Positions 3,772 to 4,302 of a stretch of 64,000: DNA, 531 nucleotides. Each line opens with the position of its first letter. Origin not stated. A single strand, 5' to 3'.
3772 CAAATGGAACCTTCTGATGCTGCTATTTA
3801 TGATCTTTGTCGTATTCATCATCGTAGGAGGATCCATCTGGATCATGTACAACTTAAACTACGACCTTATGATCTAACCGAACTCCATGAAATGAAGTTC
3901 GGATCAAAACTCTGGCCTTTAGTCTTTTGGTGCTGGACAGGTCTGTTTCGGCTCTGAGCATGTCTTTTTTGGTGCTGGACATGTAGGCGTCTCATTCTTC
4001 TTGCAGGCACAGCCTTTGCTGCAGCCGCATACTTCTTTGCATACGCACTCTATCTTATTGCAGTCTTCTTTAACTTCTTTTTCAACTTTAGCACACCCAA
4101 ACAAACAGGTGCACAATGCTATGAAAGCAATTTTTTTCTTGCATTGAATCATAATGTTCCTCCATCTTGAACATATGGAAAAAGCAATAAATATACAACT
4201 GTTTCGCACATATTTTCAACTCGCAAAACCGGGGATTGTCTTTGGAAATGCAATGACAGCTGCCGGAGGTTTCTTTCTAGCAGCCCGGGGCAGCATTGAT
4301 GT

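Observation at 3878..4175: Cysteine-rich, metallothionein-like lipoprotein gene encoded antisense inside the cyoD-cyoE spacer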

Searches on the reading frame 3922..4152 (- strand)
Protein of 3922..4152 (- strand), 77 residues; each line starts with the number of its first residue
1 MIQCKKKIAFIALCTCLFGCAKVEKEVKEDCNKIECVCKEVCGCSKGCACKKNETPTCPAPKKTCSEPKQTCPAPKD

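Call 4: search_protein_families(library=pfam, proteins=[window:3922-4152:-], max_evalue=1)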
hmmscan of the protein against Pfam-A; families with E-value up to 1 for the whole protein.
window:3922-4152:- (77 aa): 0 families

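Call 5: search_protein_families(library=ncbifam, proteins=[window:3922-4152:-], max_evalue=1)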
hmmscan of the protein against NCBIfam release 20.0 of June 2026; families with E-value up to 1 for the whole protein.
window:3922-4152:- (77 aa): 0 families

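Call 6: find_homologous_proteins(query=window:3922-4152:-, max_evalue=10)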
Query seq(77 aa) (77 aa): 2 proteins with E <= 10 among 2 candidates.
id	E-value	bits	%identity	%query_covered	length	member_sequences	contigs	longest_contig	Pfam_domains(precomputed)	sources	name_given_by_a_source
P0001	9.0e-42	158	100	100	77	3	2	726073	-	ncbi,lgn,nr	ncbi:MAG: hypothetical protein H7A40_01185 [Chlamydiales bacterium]|nr:hypothetical protein [Chlamyd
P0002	7.5e-23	98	77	81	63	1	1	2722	-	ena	-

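Call 9: find_encoding_contigs(protein=P0002, flank=10000)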
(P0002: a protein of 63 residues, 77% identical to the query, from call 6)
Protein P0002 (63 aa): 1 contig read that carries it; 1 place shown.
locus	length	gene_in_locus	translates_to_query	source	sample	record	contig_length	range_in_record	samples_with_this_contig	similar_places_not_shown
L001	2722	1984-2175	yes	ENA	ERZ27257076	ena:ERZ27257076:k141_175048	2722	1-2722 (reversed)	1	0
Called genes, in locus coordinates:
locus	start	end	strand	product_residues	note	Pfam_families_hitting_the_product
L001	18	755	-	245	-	-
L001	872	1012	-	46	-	-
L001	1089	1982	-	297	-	PF01040:UbiA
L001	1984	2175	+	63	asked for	-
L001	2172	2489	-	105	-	PF03626:COX4_pro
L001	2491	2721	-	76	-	?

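Call 10: find_encoding_contigs(protein=P0001, flank=10000)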
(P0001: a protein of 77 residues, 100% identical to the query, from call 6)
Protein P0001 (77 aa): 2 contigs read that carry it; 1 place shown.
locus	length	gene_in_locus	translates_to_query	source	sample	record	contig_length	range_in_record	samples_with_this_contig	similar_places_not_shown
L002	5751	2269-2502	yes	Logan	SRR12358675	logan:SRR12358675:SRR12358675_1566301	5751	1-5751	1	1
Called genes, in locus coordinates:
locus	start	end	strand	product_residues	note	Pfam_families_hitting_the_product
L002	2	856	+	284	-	?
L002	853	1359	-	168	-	PF00578:AhpC-TSA, PF08534:Redoxin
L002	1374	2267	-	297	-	PF01040:UbiA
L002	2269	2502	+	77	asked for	-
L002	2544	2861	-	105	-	PF03626:COX4_pro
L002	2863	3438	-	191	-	PF00510:COX3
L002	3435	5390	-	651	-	PF00115:COX1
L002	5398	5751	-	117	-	?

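Call 22: find_homologous_proteins(query=A2, max_evalue=0.01)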
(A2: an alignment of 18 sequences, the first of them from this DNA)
Query A2 (18 sequences) (77 aa, profile of the alignment): 7 proteins with E <= 0.01 among 1041 candidates.
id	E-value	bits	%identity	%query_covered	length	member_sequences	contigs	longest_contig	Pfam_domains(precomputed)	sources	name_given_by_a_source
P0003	1.2e-9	56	48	30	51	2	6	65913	-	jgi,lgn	-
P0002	3.9e-9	54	77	81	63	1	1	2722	-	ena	-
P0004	7.8e-9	53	42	25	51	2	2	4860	-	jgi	jgi:hypothetical protein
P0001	9.5e-9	53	100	100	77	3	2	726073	-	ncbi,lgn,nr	ncbi:MAG: hypothetical protein H7A40_01185 [Chlamydiales bacterium]|nr:hypothetical protein [Chlamyd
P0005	3.3e-8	51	30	35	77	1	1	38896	-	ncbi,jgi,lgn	-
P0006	2.4e-7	48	32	66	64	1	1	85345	-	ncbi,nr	ncbi:MAG: hypothetical protein NTX49_06545 [Chlamydiae bacterium]|nr:hypothetical protein [Chlamydio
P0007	2.9e-4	39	32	64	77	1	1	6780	-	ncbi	-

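Call 24: find_encoding_contigs(protein=P0003, flank=6000, max_places=4)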
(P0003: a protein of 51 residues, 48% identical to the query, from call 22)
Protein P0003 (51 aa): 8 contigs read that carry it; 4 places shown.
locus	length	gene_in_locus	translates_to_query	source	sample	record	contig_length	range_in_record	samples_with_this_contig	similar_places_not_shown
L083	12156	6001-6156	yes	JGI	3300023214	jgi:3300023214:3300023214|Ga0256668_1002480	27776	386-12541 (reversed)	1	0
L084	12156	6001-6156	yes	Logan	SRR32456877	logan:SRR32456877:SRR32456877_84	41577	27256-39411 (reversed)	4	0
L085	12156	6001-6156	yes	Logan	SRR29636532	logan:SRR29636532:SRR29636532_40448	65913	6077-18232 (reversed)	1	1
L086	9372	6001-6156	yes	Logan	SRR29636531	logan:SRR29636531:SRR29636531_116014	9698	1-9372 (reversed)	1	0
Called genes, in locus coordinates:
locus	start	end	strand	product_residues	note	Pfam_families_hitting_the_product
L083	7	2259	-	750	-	PF10070:DabA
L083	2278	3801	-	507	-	PF00662:Proton_antipo_N (weak), PF00361:Proton_antipo_M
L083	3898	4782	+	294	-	PF00126:HTH_1, PF03466:LysR_substrate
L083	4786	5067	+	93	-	PF11731:Cdd1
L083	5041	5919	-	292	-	PF01040:UbiA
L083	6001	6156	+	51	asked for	-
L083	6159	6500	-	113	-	PF03626:COX4_pro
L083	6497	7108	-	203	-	PF00510:COX3 (weak)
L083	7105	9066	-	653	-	PF00115:COX1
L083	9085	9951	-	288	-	PF00116:COX2 (weak), PF06481:COX_ARM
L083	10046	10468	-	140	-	PF11208:DUF2992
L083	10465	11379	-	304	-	-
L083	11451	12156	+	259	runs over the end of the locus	-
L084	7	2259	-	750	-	PF10070:DabA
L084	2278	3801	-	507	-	PF00662:Proton_antipo_N (weak), PF00361:Proton_antipo_M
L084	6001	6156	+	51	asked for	-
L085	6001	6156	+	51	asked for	-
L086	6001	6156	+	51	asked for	-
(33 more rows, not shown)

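Call 25: find_encoding_contigs(protein=P0007, flank=6000, max_places=3)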
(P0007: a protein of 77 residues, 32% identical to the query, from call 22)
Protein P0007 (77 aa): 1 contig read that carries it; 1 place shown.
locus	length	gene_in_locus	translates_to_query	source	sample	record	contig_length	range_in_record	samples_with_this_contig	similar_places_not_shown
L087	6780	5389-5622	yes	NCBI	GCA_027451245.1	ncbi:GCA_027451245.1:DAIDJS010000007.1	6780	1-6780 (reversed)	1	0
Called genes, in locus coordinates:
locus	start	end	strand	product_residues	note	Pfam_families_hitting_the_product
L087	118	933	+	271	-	PF00590:TP_methylase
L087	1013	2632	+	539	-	PF00118:Cpn60_TCP1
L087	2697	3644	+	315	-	PF01075:Glyco_transf_9 (weak)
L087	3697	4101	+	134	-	-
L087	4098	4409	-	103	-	PF01381:HTH_3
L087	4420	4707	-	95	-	PF05015:HigB-like_toxin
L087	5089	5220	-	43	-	-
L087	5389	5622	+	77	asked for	-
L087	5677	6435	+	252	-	PF00484:Pro_CA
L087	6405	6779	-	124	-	?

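Call 33: search_protein_families(library=pfam, alignment_id=A2, max_evalue=10)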
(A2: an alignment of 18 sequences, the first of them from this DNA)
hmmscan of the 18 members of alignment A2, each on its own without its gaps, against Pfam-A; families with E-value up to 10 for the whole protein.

A. member 1, seq(77 aa): 0 families

B. families by the number of members that match (of 18 scanned): 11 families
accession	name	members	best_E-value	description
PF08139.17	LPAM_1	3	0.00036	Prokaryotic membrane lipoprotein lipid attachment site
PF25184.1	YxzE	1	0.0021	YxzE-like putative bacteriocin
PF25052.1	AtDEF-like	1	0.011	Defensin-like family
PF12669.12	FeoB_associated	1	0.014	FeoB-associated Cys-rich membrane protein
PF11106.13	YjbE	1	0.027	Exopolysaccharide production protein YjbE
PF25676.1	T4_Spackle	1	0.12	Bacteriophage T4 Spackle protein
PF25118.1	EFL1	1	0.16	Elongation factor-like GTPase 1-like domain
PF04227.17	Indigoidine_A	1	0.18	Indigoidine synthase A like protein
PF17423.7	SwrA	1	0.24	Swarming motility protein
PF16339.10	DUF4969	1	0.35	Domain of unknown function (DUF4969)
PF02067.21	Metallothio_5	1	8.3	Metallothionein family 5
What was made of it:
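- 4096..4152 (-): Signal peptide, residues 1-19 (n-region KKK, hydrophobic core, lipobox L-F-G). LPAM_1 hits 3 of 18 members (call 33).
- On Bacterial lipoprotein (signal peptidase II substrate): PF08139 LPAM_1 hits 3 members (call 33).
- On Metallothionein (operational definition): Best Pfam metallothionein hit is E = 8.3, in one member (call 33).
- On Known oxidase copper chaperones (Cox11, Sco, PCuAC/CtaK): No Pfam or NCBIfam hit (calls 4, 5, 33).
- Closest known: Metallothioneins, especially Cu. Different: There is no detectable sequence homology (best Pfam metallothionein hit E = 8.3, call 33).
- Closest known: FeoB-associated Cys-rich membrane protein. Same: One member gives a weak hit (E = 0.014, call 33).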

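Call 34: search_solved_structures(query=A2, max_evalue=10, show_alignments=3)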
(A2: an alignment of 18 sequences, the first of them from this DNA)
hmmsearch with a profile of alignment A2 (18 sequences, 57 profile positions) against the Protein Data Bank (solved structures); distinct sequences matched with E-value up to 10: 24.
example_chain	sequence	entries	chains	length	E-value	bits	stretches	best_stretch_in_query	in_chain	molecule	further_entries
9his_I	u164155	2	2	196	0.18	15.2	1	1-28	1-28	Peptidyl-prolyl cis-trans isomerase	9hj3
1w7f_A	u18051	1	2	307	0.34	14.3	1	7-29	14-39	BETA-LACTAMASE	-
9fct_B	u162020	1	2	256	0.36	14.2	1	1-28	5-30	DUF4465 domain-containing protein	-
7okn_B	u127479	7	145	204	0.51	13.7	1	1-39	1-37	Type IV conjugative transfer system lipoprotein TraV | TraV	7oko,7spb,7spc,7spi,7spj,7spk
6all_A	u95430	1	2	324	0.52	13.7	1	1-29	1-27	Fe(3+)-citrate-binding protein yfmC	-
3p2n_A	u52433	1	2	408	0.62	13.4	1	1-39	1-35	3,6-anhydro-alpha-L-galactosidase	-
9n2d_F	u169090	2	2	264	0.89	12.9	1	1-28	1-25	Bam D | DNA uptake lipoprotein-like protein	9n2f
5cyb_A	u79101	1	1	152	1.3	12.4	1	2-28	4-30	Lipoprotein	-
4uto_A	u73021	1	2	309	1.4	12.3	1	1-27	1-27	MANGANESE ABC TRANSPORTER SUBSTRATE-BINDING LIPOPROTEIN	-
9b86_A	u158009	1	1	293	1.4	12.3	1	1-26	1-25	Heme-binding protein FetB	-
4utp_A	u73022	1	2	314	1.4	12.3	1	1-27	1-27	MANGANESE ABC TRANSPORTER SUBSTRATE-BINDING LIPOPROTEIN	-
6h3i_B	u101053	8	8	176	1.4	12.3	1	1-29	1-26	Peptidyl-prolyl cis-trans isomerase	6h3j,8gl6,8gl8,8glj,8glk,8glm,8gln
9sje_B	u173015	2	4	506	1.7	12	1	1-21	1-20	SusD homolog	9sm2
6fcg_A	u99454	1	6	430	2.1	11.7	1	3-34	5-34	Glycoside hydrolase, GH17 family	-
8p97_B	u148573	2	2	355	3.5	11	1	1-22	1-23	Putative surface layer protein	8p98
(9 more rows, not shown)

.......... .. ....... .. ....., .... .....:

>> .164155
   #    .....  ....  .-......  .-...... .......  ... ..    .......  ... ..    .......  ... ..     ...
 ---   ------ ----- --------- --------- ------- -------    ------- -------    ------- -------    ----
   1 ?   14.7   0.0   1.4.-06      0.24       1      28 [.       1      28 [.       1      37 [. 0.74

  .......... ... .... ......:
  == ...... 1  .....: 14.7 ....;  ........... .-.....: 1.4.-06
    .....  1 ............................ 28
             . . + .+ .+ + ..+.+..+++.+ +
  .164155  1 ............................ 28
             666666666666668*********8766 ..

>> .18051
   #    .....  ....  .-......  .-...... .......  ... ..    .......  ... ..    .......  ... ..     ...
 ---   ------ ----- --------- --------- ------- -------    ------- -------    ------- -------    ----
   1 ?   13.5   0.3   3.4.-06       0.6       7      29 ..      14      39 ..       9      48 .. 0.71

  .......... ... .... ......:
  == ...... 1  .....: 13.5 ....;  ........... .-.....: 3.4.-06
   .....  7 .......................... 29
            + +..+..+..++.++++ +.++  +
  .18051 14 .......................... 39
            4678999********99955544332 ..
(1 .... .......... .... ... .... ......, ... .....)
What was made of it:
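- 4096..4152 (-): The family profile matches the N-termini of solved lipoproteins (call 34).
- On Bacterial lipoprotein (signal peptidase II substrate): The profile aligns to signal peptides of solved lipoproteins (call 34).
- On Metallothionein (operational definition): Best PDB hit is wheat Ec-1, E = 7.5 (call 34).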

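Call 44: search_protein_representatives(alignment_id=A3)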
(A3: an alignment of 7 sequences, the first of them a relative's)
Query: 7 sequences, 69 profile positions. Proteins with E-value up to 0.001 (for the whole library): 8; up to 1e-10: 4; up to 1e-30: 0. The best 8 are listed.
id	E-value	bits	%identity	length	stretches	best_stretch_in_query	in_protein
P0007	3.8e-25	104.0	-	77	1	1-69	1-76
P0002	5.0e-18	81.2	-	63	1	2-60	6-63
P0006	3.6e-16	75.2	-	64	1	1-69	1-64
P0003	7.1e-14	67.9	-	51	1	1-47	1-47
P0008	1.9e-06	44.1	-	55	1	1-49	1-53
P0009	6.4e-06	42.4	-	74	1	1-47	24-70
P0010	5.6e-05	39.4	-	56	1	1-51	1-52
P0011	3.9e-04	36.7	-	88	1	1-62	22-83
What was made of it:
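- Tried and rejected: Profile search of 5.8 billion proteins gave only 7 hits, and a search of 1.84 billion representatives gave 8 (calls 22, 44).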

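Call 48: find_related_loci(query=A4, collection=metagenome_contigs, flank=4000)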
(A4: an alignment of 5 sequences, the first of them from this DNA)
Query A4 (77 aa) in metagenome_contigs; peptide patterns used: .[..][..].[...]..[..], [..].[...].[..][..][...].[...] (x = any residue, [..] = any of these).
597 stretches matched a pattern; 1 encode a relative of the query (tblastn E <= 1e-3); 1 distinct loci.
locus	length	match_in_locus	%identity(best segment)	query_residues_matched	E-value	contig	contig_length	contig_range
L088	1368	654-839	77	1-62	1e-29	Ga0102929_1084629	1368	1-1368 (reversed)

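Call 57: find_encoding_contigs(protein=P0010, flank=5000, max_places=3)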
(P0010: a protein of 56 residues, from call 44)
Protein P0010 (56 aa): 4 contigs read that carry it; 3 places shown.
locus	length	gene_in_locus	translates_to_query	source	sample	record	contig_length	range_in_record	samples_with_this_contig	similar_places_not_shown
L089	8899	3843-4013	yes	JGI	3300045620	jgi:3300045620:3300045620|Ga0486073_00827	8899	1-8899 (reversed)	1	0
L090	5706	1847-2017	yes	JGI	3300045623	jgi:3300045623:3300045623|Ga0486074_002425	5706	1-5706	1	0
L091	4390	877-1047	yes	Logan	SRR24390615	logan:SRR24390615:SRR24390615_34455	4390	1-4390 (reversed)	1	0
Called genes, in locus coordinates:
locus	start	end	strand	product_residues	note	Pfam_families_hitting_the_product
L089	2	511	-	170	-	?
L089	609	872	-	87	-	PF03796:DnaB_C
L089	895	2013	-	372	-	-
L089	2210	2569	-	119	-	PF10387:DUF2442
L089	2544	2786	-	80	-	PF13711:DUF4160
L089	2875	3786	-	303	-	PF01040:UbiA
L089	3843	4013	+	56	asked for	-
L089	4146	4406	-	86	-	PF05016:ParE_toxin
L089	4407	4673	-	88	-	PF02604:PhdYeFM_antitox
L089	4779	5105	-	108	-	PF03626:COX4_pro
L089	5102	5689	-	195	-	PF00510:COX3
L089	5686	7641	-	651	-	PF00115:COX1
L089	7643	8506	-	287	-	PF00116:COX2 (faint), PF06481:COX_ARM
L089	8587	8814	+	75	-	-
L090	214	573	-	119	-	PF10387:DUF2442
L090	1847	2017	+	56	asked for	-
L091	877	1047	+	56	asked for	-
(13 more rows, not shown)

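Call 58: find_encoding_contigs(protein=P0004, flank=5000, max_places=3)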
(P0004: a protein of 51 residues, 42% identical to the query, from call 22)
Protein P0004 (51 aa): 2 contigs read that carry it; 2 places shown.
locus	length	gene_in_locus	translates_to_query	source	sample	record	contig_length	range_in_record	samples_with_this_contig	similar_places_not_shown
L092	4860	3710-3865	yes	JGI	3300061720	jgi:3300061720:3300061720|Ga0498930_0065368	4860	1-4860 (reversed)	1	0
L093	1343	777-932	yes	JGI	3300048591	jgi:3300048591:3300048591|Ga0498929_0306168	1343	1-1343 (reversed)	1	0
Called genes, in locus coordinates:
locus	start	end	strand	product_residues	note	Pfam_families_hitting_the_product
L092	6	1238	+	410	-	PF00270:DEAD, PF04851:ResIII, PF00271:Helicase_C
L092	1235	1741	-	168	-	PF01965:DJ-1_PfpI (faint)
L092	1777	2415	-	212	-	PF00484:Pro_CA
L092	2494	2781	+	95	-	PF11731:Cdd1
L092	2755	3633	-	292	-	PF01040:UbiA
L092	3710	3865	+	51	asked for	-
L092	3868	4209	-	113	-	PF03626:COX4_pro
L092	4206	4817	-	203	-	PF00510:COX3 (weak)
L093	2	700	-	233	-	?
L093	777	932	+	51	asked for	-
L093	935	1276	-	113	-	PF03626:COX4_pro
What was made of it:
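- A Pro_CA gene lies one or two genes beyond cyoE in the Simkania-like loci (calls 24, 58).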

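Call 59: find_encoding_contigs(protein=P0011, flank=5000, max_places=3)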
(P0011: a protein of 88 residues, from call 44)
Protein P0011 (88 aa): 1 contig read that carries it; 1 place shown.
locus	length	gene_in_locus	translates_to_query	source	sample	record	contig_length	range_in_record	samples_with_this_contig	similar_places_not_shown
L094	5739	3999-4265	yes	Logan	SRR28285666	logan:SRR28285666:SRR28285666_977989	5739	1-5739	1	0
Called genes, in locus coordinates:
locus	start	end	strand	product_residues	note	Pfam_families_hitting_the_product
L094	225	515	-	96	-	PF03626:COX4_pro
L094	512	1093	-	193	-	PF00510:COX3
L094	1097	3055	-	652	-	PF00115:COX1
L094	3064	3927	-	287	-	PF00116:COX2 (weak), PF06481:COX_ARM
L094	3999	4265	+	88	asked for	-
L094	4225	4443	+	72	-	-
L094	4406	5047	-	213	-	PF03446:NAD_binding_2, PF03807:F420_oxidored, PF10727:Rossmann-like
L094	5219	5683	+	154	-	PF02077:SURF4, PF05514:HR_lesion (faint), PF07681:DoxX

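Call 60: find_encoding_contigs(protein=P0008, flank=5000, max_places=3)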
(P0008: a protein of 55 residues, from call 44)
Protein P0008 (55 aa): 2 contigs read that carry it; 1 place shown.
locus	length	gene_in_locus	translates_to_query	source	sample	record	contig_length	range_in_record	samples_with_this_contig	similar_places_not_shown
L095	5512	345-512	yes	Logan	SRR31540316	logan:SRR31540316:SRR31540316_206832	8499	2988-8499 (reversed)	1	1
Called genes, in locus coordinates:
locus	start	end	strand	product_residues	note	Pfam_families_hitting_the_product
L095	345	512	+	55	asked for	-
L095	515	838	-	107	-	PF03626:COX4_pro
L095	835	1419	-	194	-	PF00510:COX3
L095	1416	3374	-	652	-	PF00115:COX1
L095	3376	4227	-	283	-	PF00116:COX2 (weak), PF06481:COX_ARM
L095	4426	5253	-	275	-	-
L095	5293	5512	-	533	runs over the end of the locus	PF00496:SBP_bac_5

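Call 67: predict_structure(alignment_id=A3)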
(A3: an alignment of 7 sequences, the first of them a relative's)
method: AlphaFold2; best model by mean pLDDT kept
length: 77 residues; sequences in the alignment: 7
mean_pLDDT: 45.1   pTM: 0.15
mean pLDDT of the five models: 45.1, 41.7, 41.4, 36.3, 34.8
residues with pLDDT >= 90: 0; 70-90: 0; 50-70: 19; < 50: 58
segments of 3 or more residues with pLDDT < 50: 1-3, 24-77
pLDDT, mean of each block of 10 residues (from residue 1): 51 55 46 41 43 44 38 40
secondary structure, 60 per line:
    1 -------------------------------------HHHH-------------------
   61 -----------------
elements in order: H38-41
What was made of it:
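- On Metallothionein (operational definition): AlphaFold gives no fold (pLDDT 45, call 67), which is compatible but not diagnostic.
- Fold: AlphaFold finds none (pLDDT 45, call 67), as expected for an apo-metallothionein.
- Tried and rejected: AlphaFold2 with a 7-sequence alignment: pLDDT 45, so no fold search was worthwhile (call 67).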

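Call 70: list_cluster_members(proteins=[P0001, P0006])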
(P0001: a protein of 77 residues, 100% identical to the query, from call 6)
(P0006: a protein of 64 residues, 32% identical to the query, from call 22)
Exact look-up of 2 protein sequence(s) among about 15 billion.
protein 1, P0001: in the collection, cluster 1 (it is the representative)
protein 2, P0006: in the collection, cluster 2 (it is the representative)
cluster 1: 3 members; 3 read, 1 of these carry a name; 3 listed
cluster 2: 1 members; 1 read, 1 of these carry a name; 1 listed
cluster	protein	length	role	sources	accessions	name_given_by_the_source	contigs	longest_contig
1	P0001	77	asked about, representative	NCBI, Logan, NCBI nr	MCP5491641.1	MAG: hypothetical protein H7A40_01185 [Chlamydiales bacterium] | hypothetical protein [Chlamydiales bacterium]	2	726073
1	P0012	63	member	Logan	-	-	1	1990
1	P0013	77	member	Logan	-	-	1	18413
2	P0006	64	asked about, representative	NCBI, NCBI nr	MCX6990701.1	MAG: hypothetical protein NTX49_06545 [Chlamydiae bacterium] | hypothetical protein [Chlamydiota bacterium]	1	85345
